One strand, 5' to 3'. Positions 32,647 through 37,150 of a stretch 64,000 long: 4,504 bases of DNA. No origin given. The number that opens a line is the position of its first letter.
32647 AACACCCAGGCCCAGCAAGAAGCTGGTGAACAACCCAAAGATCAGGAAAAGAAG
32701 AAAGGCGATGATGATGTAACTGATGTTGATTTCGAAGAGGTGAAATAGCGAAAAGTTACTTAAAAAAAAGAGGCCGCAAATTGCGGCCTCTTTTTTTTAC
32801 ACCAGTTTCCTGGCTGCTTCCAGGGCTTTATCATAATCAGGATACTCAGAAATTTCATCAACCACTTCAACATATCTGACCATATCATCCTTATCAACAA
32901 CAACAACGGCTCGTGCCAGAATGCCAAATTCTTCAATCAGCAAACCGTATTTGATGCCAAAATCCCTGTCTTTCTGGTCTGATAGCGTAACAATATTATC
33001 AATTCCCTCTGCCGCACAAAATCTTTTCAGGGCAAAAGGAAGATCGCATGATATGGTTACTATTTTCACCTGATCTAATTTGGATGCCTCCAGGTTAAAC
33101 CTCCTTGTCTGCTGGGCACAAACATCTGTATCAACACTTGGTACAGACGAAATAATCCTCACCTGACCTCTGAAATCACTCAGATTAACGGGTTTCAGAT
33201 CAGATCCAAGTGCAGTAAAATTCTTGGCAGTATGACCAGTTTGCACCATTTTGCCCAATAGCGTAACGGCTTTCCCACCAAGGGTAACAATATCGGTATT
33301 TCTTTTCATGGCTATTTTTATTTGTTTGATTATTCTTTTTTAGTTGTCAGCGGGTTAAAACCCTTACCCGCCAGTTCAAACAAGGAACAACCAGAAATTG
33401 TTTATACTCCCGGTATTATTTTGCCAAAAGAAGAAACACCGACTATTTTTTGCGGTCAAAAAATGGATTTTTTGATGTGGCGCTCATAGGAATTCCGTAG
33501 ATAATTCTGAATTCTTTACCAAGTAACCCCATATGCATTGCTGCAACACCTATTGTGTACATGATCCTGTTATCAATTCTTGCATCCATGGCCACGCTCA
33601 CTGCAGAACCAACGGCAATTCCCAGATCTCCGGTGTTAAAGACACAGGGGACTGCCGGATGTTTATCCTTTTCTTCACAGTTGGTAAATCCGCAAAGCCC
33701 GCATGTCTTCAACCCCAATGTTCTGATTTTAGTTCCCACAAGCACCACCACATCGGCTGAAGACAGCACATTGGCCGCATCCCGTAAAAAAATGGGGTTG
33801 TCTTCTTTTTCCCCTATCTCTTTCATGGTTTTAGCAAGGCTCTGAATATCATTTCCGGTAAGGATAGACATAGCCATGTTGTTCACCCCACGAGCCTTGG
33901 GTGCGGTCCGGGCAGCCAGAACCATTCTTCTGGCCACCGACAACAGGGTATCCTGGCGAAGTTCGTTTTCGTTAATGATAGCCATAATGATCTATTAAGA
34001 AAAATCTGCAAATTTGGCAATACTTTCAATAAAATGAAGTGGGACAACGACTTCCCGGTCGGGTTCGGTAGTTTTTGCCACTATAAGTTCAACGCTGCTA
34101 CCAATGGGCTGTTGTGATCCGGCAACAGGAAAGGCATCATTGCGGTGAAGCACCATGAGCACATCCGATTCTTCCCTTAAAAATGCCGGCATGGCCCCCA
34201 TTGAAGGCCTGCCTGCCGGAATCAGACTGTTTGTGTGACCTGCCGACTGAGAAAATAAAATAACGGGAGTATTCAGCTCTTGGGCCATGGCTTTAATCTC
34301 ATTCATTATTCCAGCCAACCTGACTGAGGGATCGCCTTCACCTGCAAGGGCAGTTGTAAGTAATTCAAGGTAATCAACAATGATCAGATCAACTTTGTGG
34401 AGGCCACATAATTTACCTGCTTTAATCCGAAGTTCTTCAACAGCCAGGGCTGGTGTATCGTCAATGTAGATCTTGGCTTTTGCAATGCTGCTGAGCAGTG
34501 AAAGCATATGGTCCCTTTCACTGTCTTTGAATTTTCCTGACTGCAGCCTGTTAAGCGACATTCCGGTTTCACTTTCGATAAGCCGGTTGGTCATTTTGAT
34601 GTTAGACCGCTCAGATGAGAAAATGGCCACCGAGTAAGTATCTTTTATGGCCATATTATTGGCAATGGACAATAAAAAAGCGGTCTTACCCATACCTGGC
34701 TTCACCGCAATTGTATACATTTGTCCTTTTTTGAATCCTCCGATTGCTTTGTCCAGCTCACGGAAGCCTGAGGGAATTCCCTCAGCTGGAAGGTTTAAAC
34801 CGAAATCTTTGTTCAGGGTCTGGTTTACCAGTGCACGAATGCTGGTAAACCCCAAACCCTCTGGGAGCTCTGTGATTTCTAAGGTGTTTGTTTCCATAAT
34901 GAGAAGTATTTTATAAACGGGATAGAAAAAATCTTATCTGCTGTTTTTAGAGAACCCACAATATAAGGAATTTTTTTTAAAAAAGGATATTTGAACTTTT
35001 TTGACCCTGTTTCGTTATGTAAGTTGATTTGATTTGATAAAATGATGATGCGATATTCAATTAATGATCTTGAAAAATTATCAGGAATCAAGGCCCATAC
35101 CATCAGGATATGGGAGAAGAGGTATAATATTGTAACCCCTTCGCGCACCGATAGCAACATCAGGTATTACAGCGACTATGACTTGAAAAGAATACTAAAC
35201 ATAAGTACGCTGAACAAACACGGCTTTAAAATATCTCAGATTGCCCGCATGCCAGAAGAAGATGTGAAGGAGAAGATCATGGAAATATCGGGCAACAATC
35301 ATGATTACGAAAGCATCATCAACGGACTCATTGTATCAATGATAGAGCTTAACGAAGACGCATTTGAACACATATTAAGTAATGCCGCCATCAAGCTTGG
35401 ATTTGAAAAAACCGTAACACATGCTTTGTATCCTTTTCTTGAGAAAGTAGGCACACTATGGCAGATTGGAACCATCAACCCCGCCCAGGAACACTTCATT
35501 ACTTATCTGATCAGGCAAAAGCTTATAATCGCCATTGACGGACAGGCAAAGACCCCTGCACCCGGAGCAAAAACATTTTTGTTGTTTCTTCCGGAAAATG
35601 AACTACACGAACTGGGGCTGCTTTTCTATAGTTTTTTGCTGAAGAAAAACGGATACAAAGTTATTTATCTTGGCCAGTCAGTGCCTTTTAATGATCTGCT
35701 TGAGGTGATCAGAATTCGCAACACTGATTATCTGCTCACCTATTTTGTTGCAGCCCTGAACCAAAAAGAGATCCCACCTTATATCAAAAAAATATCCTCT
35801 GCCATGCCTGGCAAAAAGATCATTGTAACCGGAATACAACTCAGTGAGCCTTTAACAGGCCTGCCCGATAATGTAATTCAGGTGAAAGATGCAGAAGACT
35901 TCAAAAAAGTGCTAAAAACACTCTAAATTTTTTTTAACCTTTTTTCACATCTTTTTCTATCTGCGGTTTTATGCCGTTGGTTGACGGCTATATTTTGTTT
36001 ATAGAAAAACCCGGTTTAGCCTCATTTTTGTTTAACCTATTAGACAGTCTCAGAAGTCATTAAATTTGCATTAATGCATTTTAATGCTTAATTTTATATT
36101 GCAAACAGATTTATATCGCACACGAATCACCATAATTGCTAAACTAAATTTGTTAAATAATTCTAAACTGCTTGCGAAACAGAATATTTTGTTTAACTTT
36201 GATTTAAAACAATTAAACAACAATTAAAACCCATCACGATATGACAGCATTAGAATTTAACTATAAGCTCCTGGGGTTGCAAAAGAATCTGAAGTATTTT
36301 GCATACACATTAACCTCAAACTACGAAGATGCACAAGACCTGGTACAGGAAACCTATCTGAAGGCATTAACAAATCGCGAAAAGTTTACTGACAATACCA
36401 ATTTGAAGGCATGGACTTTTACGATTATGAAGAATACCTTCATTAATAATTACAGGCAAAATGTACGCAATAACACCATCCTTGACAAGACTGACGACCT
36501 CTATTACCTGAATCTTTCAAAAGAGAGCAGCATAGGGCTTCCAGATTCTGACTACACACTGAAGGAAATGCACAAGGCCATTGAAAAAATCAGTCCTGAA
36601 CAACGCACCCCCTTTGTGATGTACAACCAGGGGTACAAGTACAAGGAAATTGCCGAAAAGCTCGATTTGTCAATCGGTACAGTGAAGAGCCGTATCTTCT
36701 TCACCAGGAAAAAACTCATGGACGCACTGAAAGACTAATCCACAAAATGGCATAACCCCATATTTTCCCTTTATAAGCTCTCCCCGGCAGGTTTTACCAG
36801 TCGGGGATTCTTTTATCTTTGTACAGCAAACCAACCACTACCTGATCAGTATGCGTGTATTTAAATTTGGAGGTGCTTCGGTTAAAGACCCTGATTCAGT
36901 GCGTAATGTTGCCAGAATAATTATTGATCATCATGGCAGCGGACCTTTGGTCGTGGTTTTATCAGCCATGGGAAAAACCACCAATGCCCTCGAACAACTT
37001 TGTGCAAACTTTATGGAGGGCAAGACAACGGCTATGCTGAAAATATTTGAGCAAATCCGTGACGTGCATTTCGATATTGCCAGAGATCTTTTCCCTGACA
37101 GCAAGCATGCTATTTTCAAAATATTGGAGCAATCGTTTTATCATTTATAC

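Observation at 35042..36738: CarH/LitR-like B12-photoreceptor-type MerR regulator followed by an ECF sigma factor (LitR-LitS-like pair), with no carotenoid or photolyase genes nearby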

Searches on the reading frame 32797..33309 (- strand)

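Call 3: search_protein_families(library=pfam, proteins=[window:32797-33309:-], max_evalue=0.1)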
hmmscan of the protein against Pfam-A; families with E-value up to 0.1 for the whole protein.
window:32797-33309:- (170 aa): 2 families
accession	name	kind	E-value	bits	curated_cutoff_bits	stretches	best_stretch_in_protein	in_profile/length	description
PF08534.16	Redoxin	-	5.3e-24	85.1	26.6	1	24-163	2-148/148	Redoxin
PF00578.27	AhpC-TSA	-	1.7e-19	70.4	26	1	25-147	2-124/124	AhpC/TSA family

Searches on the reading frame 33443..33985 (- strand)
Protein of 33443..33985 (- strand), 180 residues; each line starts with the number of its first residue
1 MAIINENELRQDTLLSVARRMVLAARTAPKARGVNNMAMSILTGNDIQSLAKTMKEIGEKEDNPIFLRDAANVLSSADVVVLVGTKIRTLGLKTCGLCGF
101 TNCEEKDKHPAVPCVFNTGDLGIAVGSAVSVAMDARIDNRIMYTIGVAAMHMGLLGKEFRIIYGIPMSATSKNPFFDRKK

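Call 3: search_protein_families(library=pfam, proteins=[window:33443-33985:-], max_evalue=0.1)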
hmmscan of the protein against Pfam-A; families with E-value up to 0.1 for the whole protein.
window:33443-33985:- (180 aa): 1 family
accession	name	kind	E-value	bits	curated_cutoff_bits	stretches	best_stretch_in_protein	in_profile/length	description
PF09918.14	DUF2148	-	1.3e-30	105.6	25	1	112-178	3-68/68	Uncharacterized protein containing a ferredoxin domain (DUF2148)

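Call 4: search_protein_families(library=ncbifam, proteins=[window:33443-33985:-], max_evalue=0.1)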
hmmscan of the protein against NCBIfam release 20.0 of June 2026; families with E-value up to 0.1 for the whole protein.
window:33443-33985:- (180 aa): 0 families

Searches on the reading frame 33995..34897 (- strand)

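Call 3: search_protein_families(library=pfam, proteins=[window:33995-34897:-], max_evalue=0.1)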
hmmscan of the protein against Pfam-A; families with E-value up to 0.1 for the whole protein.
window:33995-34897:- (300 aa): 6 families
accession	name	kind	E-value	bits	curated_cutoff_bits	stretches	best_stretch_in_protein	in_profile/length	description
PF03796.21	DnaB_C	-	2.6e-51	174.9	27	1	40-298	1-255/255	DnaB-like helicase C terminal domain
PF13481.12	AAA_25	-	1e-05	25.7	27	1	36-217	10-189/195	AAA domain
PF06745.19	ATPase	-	0.00046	20.1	26.6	1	41-119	1-78/231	KaiC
PF02492.25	cobW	-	0.012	15.7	20.7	1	63-146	5-82/180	CobW/HypB/UreG, nucleotide-binding domain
PF00270.35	DEAD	-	0.043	14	26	1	51-178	7-127/167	DEAD/DEAH box helicase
PF00006.31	ATP-synt_ab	-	0.096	12.8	29.5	0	55-99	11-54/213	ATP synthase alpha/beta family, nucleotide-binding domain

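Call 4: search_protein_families(library=ncbifam, proteins=[window:33995-34897:-], max_evalue=0.1)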
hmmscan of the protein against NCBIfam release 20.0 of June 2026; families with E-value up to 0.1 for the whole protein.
window:33995-34897:- (300 aa): 21 families
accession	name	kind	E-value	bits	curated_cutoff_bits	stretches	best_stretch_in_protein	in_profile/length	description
NF005852.0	PRK07773.1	equivalog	7e-51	173.5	780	2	17-218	173-376/886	replicative DNA helicase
TIGR00665.1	DnaB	equivalog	1.8e-50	172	385.25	1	18-298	152-432/435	replicative DNA helicase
NF004384.0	PRK05748.1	equivalog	9.1e-47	159.6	525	1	2-298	144-441/452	replicative DNA helicase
TIGR03600.1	phage_DnaB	exception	1.2e-45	156.3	498.65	1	32-276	168-409/421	phage replicative helicase, DnaB family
NF004109.0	PRK05595.1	equivalog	4.8e-43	147.5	737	1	38-298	181-437/444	replicative DNA helicase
NF006443.0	PRK08760.1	equivalog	1.6e-37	128.9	741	1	28-296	199-464/476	replicative DNA helicase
NF005424.0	PRK07004.1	equivalog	3.2e-37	128.1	834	1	39-299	194-451/460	replicative DNA helicase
NF006306.0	PRK08506.1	equivalog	6.5e-37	127.2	596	1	39-218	173-351/472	replicative DNA helicase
NF006606.0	PRK09165.1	equivalog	2.7e-34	118.6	540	1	38-217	197-391/497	replicative DNA helicase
NF004967.0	PRK06321.1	equivalog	4e-34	118.3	751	1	38-300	206-466/472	replicative DNA helicase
NF040583.1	dnaB_SPI-7_type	exception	5.7e-29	101.4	655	1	38-298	174-433/434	SPI-7-type island replicative DNA helicase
NF005240.0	PRK06749.1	subfamily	2.2e-24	86.1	686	1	39-298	167-426/428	replicative DNA helicase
NF006458.0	PRK08840.1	equivalog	8.7e-24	84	884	1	39-275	198-433/464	replicative DNA helicase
NF005945.0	PRK08006.1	equivalog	2.2e-23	82.8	898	1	39-222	205-389/471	replicative DNA helicase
NF005369.0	PRK06904.1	equivalog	2.1e-22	79.5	809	1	39-219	204-386/474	replicative DNA helicase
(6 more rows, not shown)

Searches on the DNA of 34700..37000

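Call 12: search_rna_families(source=window, start=34700, end=37000, threshold=evalue, max_evalue=1)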
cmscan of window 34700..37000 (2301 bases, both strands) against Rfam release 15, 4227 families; matches with E-value up to 1: 1.
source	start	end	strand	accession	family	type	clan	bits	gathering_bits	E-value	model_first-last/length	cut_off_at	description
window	36160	36255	-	RF01295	SCARNA7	Gene; snRNA; snoRNA; scaRNA;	-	16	65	0.36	1-330/330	no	Small Cajal body-specific RNA 7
